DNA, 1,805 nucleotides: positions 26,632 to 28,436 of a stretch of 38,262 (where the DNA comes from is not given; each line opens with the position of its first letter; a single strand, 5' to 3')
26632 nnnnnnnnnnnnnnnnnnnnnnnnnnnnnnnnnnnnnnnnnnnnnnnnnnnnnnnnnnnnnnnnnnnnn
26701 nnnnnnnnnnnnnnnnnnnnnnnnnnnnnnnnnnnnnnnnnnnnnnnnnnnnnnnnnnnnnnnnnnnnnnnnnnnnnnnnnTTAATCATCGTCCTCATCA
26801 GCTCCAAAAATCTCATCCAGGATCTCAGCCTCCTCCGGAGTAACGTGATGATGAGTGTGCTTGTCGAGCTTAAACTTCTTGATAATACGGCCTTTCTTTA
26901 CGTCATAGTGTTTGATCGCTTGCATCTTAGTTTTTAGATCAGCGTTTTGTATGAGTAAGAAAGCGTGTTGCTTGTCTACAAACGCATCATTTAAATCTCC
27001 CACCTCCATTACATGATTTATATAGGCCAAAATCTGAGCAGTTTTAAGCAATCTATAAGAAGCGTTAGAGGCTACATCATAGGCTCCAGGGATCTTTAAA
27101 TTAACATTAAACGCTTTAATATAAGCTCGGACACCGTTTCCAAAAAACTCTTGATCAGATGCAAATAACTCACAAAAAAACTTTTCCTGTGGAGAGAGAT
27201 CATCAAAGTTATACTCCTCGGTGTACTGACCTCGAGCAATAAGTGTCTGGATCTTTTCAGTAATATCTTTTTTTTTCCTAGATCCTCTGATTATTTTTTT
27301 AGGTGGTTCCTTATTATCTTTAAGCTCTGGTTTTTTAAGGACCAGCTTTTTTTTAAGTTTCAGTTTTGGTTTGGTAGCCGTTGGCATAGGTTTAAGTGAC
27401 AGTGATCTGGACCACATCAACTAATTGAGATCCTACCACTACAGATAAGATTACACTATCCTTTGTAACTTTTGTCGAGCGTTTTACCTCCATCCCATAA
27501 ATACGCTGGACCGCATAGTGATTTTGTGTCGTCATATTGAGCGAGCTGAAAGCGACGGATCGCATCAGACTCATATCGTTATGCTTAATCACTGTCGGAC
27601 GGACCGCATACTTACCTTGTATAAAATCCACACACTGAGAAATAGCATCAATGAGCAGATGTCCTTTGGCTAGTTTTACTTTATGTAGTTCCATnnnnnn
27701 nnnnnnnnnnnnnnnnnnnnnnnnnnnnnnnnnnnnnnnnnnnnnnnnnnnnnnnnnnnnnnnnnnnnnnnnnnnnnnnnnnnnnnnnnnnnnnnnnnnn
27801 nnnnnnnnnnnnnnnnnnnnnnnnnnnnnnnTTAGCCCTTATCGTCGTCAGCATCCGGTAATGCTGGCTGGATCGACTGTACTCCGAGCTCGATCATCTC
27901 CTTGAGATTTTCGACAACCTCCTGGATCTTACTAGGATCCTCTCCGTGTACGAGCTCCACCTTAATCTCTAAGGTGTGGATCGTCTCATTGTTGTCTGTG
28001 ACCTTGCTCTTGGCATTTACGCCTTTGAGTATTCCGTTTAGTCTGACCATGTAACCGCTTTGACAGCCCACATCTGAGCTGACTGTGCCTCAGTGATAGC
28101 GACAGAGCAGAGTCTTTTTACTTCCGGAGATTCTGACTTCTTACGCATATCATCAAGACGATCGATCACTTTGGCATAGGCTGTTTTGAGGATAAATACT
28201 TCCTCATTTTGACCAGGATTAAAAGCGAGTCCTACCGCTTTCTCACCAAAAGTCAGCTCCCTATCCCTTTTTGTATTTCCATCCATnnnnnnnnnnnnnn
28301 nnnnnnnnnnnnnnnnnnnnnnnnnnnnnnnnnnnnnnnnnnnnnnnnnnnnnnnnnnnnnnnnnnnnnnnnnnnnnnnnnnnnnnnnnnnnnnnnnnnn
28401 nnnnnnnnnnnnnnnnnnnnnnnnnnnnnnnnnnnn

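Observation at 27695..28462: Two related, highly structured intergenic elements bracket a discrete two-gene cassette in the early operon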

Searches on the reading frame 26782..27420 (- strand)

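Call 10: search_protein_families(library=phrogs, proteins=[window:26782-27420:-], max_evalue=0.01)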
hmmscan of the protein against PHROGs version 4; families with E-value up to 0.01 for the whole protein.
window:26782-27420:- (212 aa): 1 family
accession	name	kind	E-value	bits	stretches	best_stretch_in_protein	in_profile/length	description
phrog_51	-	head and packaging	1e-06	29.7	1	25-140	39-144/261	terminase small subunit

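Call 11: search_protein_families(library=pfam, proteins=[window:26782-27420:-], max_evalue=0.01)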
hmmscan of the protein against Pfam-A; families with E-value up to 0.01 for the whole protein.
window:26782-27420:- (212 aa): 0 families

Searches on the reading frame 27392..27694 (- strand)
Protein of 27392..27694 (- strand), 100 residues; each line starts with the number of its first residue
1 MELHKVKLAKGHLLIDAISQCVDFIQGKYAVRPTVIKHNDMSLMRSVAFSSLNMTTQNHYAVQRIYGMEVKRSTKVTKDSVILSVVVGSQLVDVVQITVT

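Call 10: search_protein_families(library=phrogs, proteins=[window:27392-27694:-], max_evalue=0.01)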
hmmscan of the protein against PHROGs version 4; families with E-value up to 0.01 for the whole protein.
window:27392-27694:- (100 aa): 0 families

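Call 11: search_protein_families(library=pfam, proteins=[window:27392-27694:-], max_evalue=0.01)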
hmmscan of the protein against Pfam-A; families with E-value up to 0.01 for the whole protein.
window:27392-27694:- (100 aa): 0 families

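Call 16: find_related_loci(query=window:27392-27694:-, collection=viral_contigs, flank=4000)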
Query window:27392-27694:- (100 aa) in viral_contigs; peptide patterns used: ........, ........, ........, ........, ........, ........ (x = any residue, [..] = any of these).
6 stretches matched a pattern; 1 encode a relative of the query (tblastn E <= 1e-3); 1 distinct loci.
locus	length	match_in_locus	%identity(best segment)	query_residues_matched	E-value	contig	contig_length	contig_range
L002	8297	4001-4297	83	1-99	2e-56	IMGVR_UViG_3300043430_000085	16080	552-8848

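Call 40: find_homologous_proteins(query=window:27392-27694:-)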
Query window:27392-27694:- (100 aa): 5 proteins with E <= 0.001 among 7 candidates.
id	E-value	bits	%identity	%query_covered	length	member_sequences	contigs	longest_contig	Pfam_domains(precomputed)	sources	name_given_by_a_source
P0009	6.2e-56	204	100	100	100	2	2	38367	-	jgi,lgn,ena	-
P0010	5.6e-49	181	85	100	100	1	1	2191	-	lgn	-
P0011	1.5e-47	177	83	99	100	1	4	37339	-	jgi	jgi:hypothetical protein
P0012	6.3e-35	137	70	99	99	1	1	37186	-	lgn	-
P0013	6.0e-26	108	59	99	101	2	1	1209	-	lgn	-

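Call 41: find_encoding_contigs(protein=P0010, flank=3000, max_places=3)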
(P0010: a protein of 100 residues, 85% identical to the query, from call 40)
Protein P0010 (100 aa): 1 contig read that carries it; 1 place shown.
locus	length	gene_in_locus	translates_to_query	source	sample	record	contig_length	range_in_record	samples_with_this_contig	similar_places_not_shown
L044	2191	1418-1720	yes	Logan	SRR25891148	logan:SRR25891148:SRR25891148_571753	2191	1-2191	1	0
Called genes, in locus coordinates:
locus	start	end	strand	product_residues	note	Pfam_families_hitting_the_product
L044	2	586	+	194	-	?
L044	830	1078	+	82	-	PF24729:Acb2_Tad1_hairpin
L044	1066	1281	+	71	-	-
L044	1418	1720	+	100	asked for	-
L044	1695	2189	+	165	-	?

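Call 42: find_encoding_contigs(protein=P0013, flank=3000, max_places=3)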
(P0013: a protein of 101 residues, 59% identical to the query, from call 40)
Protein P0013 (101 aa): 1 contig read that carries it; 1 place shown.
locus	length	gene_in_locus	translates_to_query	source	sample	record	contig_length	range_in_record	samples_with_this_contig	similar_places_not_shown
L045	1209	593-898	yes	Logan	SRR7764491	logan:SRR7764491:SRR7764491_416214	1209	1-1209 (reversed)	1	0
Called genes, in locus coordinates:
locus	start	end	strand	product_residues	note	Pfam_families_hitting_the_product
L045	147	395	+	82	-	PF24729:Acb2_Tad1_hairpin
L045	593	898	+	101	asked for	-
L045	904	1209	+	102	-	?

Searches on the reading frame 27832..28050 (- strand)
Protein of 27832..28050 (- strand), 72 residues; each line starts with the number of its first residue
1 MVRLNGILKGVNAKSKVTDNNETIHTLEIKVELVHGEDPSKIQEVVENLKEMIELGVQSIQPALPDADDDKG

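Call 10: search_protein_families(library=phrogs, proteins=[window:27832-28050:-], max_evalue=0.01)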
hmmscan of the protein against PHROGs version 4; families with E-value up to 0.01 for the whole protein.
window:27832-28050:- (72 aa): 0 families

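Call 11: search_protein_families(library=pfam, proteins=[window:27832-28050:-], max_evalue=0.01)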
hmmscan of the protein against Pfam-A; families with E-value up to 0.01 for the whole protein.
window:27832-28050:- (72 aa): 0 families

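Call 21: find_encoding_contigs(protein=window:27832-28050:-, flank=3000, max_places=10)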
Protein window:27832-28050:- (72 aa): 10 contigs read that carry it; 4 places shown.
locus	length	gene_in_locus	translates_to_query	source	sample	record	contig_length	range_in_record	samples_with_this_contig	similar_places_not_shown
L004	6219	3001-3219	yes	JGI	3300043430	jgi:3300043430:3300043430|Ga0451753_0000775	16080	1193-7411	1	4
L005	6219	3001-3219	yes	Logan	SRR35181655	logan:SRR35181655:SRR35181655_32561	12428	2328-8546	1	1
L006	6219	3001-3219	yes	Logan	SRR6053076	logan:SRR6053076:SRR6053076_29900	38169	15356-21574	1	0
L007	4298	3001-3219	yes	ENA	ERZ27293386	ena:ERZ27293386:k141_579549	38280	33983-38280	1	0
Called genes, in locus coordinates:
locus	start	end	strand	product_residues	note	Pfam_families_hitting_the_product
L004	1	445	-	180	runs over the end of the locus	-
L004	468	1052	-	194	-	-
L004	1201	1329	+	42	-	-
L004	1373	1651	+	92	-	PF13083:KH_KhpA-B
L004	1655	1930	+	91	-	-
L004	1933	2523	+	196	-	-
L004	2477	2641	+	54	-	-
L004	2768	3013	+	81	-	PF24729:Acb2_Tad1_hairpin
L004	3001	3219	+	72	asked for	-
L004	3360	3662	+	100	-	-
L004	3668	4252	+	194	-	-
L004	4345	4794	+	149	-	PF24835:DUF7717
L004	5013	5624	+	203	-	PF12083:DUF3560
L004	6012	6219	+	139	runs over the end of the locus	-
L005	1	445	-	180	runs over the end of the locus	-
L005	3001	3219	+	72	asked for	-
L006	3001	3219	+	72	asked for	-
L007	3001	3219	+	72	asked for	-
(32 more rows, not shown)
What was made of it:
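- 27832..28050 (-): 72-aa gene of unknown function. It overlaps the end of the Acb2-like gene by 13 nt. Identical protein in 4 contig types (call 21).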

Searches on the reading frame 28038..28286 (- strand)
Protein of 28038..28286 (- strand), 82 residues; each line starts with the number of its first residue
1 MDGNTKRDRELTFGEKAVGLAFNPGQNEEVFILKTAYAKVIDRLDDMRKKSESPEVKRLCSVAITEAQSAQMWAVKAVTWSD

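Call 10: search_protein_families(library=phrogs, proteins=[window:28038-28286:-], max_evalue=0.01)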
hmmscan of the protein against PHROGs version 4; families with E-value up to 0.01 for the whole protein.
window:28038-28286:- (82 aa): 2 families
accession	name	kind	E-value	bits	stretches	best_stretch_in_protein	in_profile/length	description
phrog_717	-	unknown function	4.1e-07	30.7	1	23-82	213-285/289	-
phrog_14434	-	unknown function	0.0037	18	0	60-76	31-47/53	-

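Call 11: search_protein_families(library=pfam, proteins=[window:28038-28286:-], max_evalue=0.01)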
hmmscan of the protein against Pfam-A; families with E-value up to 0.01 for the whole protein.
window:28038-28286:- (82 aa): 1 family
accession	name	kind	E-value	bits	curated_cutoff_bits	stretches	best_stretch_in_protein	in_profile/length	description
PF24729.2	Acb2_Tad1_hairpin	-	1.4e-09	38.5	27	1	24-79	4-57/58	Acb2/Tad1, hairpin domain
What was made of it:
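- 28038..28286 (-): 82-aa gene just downstream of B, with an Acb2/Tad1 hairpin domain (anti-CBASS/anti-Thoeris sponge-like). Pfam PF24729, E = 1.4e-9, 38.5 bits against a cut-off of 27 (call 11).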

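Call 73: search_dna_similar(query=window:28038-28286:-, collection=phages, mode=protein, max_rows=30, max_evalue=0.001)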
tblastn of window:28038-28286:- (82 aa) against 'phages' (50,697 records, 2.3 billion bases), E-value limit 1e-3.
Records with a match: 157; places in all: 157; records where one place covers at least 80% of the query: 157.
Best place of each record, by identity: 60-80% 2; <60% 155.
By first word of the organism name: Flavobacterium 146; Enterobacter 2; Phage 2; Haemophilus 2; Aggregatibacter 2; Providencia 2; Pasteurella 1.
By host as written in the record: Flavobacterium sp. BAL314 68; Flavobacterium columnare 62; - 15; Enterobacter cloacae 2; Flavobacterium columnare B185 2; Actinobacillus actinomycetemcomitans 2; Aggregatibacter actinomycetemcomitans D11S-1 2; Providencia stuartii PS3 2; and 2 more.
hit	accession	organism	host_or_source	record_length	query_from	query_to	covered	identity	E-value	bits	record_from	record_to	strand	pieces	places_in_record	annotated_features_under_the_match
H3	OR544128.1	Pasteurella phage Pmp11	Pasteurella multocida Past22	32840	5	82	95%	59.0%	2e-24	100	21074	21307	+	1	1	hypothetical protein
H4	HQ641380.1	Enterobacter phage EcP1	Enterobacter cloacae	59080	10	82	89%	61.6%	3e-24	99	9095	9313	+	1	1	hypothetical protein (x2)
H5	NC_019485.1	Enterobacter phage EcP1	Enterobacter cloacae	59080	10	82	89%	61.6%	3e-24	99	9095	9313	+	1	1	hypothetical protein (x2)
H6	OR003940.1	Phage DSL-LC05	Gammaproteobacteria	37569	8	80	89%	56.2%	4e-24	99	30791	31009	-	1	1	hypothetical protein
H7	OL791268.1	Phage zth2-2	-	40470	9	80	88%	50.0%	4e-18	82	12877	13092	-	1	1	record has no annotation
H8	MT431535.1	Flavobacterium phage FCV-1.01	Flavobacterium columnare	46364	11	77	82%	47.8%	1e-8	55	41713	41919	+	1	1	hypothetical protein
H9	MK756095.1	Flavobacterium phage FCOV-S2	water sample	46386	11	77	82%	47.8%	1e-8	55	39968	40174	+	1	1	hypothetical protein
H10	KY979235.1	Flavobacterium phage FCV-1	Flavobacterium columnare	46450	11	77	82%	47.8%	1e-8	55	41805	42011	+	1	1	hypothetical protein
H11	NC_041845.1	Flavobacterium phage FCV-1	Flavobacterium columnare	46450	11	77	82%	47.8%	1e-8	55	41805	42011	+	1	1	hypothetical protein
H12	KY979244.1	Flavobacterium phage VK42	Flavobacterium columnare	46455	11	77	82%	47.8%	1e-8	55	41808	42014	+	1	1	hypothetical protein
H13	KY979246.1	Flavobacterium phage VK52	Flavobacterium columnare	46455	11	77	82%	47.8%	1e-8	55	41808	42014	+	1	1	hypothetical protein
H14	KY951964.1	Flavobacterium phage FCV-11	Flavobacterium columnare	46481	11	77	82%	47.8%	1e-8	55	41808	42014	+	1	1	hypothetical protein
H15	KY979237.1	Flavobacterium phage FCV-16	Flavobacterium columnare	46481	11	77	82%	47.8%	1e-8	55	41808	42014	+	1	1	hypothetical protein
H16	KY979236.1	Flavobacterium phage FCV-10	Flavobacterium columnare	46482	11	77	82%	47.8%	1e-8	55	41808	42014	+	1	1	hypothetical protein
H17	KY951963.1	Flavobacterium phage FCV-3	Flavobacterium columnare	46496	11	77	82%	47.8%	1e-8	55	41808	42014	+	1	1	hypothetical protein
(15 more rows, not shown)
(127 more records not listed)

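Call 74: get_annotated_region(hit=H6, flank=3000)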
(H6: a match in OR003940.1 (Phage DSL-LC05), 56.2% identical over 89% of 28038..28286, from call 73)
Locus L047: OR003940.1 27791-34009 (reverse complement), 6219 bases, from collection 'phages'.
description: Phage DSL-LC05, complete genome.
organism: Phage DSL-LC05 (NCBI taxid 3058959)
taxonomy: Viruses; Duplodnaviria; Heunggongvirae; Uroviricota; Caudoviricetes
host: Gammaproteobacteria; source: water sample of Dishui Lake; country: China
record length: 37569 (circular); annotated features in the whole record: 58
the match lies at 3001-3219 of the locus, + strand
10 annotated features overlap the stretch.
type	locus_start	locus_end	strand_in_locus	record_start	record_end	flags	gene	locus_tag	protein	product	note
CDS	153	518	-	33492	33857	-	-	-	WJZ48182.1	hypothetical protein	-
CDS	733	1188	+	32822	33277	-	-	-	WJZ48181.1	terminase small subunit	-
CDS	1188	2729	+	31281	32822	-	-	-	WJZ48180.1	terminase large subunit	-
CDS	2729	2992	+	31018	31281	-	-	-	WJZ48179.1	hypothetical protein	-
CDS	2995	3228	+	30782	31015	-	-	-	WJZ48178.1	hypothetical protein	-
CDS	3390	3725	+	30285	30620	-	-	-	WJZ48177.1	HNH endonuclease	-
CDS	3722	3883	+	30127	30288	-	-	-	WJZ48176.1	hypothetical protein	-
CDS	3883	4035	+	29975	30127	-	-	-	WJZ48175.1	hypothetical protein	-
CDS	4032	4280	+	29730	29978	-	-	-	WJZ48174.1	co-chaperonin GroES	-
CDS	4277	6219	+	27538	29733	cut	-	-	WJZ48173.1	portal protein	-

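Call 75: get_annotated_region(hit=H7, flank=3000)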
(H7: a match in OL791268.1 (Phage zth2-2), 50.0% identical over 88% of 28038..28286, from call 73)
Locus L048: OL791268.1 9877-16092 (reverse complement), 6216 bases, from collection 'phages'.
description: UNVERIFIED: Phage zth2-2, complete genome.
organism: Phage zth2-2 (NCBI taxid 2913144)
taxonomy: Viruses; Duplodnaviria; Heunggongvirae; Uroviricota; Caudoviricetes
host: -; source: -; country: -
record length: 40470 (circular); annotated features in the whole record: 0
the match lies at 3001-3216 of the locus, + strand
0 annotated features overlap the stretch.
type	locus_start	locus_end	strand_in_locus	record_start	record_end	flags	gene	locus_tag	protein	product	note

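Call 76: get_annotated_region(hit=H3, flank=2000)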
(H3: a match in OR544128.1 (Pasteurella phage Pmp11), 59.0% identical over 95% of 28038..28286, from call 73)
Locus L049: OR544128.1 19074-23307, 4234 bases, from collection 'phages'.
description: Pasteurella phage Pmp11, complete genome.
organism: Pasteurella phage Pmp11 (NCBI taxid 3127674)
taxonomy: Viruses
host: Pasteurella multocida Past22; source: human skin wound; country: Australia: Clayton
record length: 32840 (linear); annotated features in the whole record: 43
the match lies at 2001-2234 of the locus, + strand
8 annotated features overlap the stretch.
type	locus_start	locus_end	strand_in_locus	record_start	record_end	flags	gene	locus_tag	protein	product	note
CDS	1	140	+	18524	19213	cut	-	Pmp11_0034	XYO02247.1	hypothetical protein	-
CDS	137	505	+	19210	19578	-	-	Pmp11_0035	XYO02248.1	hypothetical protein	-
CDS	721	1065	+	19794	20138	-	-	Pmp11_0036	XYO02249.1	holin/anti-holin protein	-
CDS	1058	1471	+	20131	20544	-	-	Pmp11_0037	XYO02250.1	endolysin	-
CDS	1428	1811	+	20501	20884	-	-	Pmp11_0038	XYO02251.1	hypothetical protein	-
CDS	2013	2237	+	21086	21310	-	-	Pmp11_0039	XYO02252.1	hypothetical protein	-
CDS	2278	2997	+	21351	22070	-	-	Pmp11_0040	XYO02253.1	terminase small subunit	-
CDS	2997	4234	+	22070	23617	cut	-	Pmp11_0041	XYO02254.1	terminase large subunit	-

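Call 85: search_solved_structures(query=window:28038-28286:-, max_evalue=1)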
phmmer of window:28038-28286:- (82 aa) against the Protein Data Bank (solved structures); distinct sequences matched with E-value up to 1: 1.
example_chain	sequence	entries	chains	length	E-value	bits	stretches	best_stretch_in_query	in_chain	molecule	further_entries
1dzr_A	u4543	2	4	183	0.82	13.3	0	18-74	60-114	DTDP-4-DEHYDRORHAMNOSE 3,5-EPIMERASE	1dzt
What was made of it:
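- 28038..28286 (-): No match by sequence in the PDB (call 85).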
